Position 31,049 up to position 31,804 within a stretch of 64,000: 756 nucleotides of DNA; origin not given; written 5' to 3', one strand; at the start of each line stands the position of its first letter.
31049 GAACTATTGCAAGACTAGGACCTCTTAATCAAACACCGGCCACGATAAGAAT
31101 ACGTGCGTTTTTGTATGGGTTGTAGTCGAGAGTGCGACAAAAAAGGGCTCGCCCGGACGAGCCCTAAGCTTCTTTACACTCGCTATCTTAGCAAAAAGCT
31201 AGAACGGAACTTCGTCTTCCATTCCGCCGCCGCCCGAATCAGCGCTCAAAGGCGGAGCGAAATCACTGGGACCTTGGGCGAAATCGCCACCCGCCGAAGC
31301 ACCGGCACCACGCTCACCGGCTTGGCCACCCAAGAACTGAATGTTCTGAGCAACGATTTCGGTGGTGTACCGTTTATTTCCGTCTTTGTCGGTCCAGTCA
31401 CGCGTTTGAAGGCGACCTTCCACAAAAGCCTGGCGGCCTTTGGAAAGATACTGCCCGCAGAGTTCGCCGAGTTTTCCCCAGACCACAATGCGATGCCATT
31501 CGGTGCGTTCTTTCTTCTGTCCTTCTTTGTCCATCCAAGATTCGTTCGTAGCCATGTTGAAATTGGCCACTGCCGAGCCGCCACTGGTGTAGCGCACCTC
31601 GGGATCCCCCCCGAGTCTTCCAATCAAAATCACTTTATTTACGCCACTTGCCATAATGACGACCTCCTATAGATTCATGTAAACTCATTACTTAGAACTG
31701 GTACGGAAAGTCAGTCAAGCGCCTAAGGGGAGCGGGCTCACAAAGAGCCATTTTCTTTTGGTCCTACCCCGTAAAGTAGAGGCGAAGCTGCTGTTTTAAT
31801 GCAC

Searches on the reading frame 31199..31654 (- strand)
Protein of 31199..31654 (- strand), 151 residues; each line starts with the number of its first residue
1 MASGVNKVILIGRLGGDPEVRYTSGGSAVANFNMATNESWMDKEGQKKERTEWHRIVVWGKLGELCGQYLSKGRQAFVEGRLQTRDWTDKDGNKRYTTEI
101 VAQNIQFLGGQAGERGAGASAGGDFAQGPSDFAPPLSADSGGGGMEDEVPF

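Call 21: list_cluster_members(proteins=[P0001, P0002, window:31199-31654:-, window:28516-29214:+])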
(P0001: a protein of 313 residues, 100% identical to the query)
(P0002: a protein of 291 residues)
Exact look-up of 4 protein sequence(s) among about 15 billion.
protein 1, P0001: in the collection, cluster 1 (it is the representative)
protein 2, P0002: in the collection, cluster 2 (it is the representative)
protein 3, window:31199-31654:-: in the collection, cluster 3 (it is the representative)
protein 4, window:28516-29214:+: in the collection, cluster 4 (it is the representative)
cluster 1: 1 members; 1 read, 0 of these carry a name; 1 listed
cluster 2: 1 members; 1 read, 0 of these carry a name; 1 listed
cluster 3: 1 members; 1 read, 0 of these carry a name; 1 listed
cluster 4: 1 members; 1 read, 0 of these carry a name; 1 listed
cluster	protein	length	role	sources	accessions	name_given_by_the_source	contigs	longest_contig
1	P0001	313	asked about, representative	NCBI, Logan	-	-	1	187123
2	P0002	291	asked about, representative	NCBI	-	-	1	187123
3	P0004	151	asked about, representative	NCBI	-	-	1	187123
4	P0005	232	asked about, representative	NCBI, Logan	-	-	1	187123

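Call 23: find_related_loci(query=window:31199-31654:-, collection=genome_contigs, flank=10000)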
Query window:31199-31654:- (151 aa) in genome_contigs; peptide patterns used: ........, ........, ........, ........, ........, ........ (x = any residue, [..] = any of these).
598 stretches matched a pattern (row limit reached: there are more); 561 encode a relative of the query (tblastn E <= 1e-3); the best 80 are kept; 80 distinct loci.
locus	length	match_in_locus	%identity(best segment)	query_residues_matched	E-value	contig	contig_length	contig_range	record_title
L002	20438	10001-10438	84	1-151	2e-77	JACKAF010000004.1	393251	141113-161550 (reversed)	MAG: Bdellovibrionaceae bacterium isolate HK-STAS-BDEL_A-1 HK-STAS-BDEL_A-1_4, whole genome shotgun sequence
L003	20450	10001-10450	77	1-151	2e-74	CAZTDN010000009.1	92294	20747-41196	MAG TPA_asm: uncultured Pseudobdellovibrionaceae bacterium isolate SRP219642_co5_573 genome assembly, contig: NODE_265_l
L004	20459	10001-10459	76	1-151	4e-73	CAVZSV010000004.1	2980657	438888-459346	MAG: uncultured delta proteobacterium isolate MFD09495.bin.1.125 genome assembly, contig: contig_2782, whole genome shot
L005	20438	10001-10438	78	1-151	7e-72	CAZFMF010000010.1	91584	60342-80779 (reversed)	MAG TPA_asm: uncultured Pseudobdellovibrionaceae bacterium isolate SRP287051_co1_153 genome assembly, contig: NODE_529_l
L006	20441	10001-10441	74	1-151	6e-71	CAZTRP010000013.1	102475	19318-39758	MAG TPA_asm: uncultured Pseudobdellovibrionaceae bacterium isolate SRP296810_co1_59 genome assembly, contig: NODE_177_le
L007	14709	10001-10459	79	1-151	2e-70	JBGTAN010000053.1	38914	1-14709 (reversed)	MAG: Bdellovibrionota bacterium isolate JTS-AC74 k141_4219870, whole genome shotgun sequence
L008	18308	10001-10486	68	1-151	4e-67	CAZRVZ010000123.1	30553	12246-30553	MAG TPA_asm: uncultured Pseudobdellovibrionaceae bacterium isolate binchicken_co203_350 genome assembly, contig: k141_94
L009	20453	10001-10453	65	1-151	2e-63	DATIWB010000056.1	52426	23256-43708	MAG TPA_asm: Myxococcaceae bacterium isolate SMAG_U15212 k141_4325122, whole genome shotgun sequence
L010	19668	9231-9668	84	1-151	2e-76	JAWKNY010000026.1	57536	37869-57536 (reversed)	MAG: Bdellovibrionota bacterium isolate BC2.86 BC2.86.fa-26, whole genome shotgun sequence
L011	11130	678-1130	63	1-151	4e-62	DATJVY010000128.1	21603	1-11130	MAG TPA_asm: Myxococcaceae bacterium isolate SMAG_U15085 k141_2202534, whole genome shotgun sequence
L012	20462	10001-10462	63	1-151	7e-62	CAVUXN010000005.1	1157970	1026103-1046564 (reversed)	MAG: uncultured delta proteobacterium isolate MFD06714.bin.1.19 genome assembly, contig: contig_15387, whole genome shot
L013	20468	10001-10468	63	1-151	1e-61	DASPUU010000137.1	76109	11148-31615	MAG TPA_asm: Myxococcaceae bacterium isolate SMAG_U12311 k141_195362, whole genome shotgun sequence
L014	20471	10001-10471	63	4-151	6e-61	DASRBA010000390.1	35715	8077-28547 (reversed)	MAG TPA_asm: Myxococcaceae bacterium isolate SMAG_U11132 k141_949410, whole genome shotgun sequence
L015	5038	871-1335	65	1-151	5e-61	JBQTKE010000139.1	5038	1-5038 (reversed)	MAG: Myxococcaceae bacterium isolate SAW187 c_000000411272, whole genome shotgun sequence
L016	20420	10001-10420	64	3-151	9e-61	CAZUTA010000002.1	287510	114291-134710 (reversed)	MAG TPA_asm: uncultured Bacteriovoracaceae bacterium isolate SRP219642_co5_127 genome assembly, contig: NODE_21_length_2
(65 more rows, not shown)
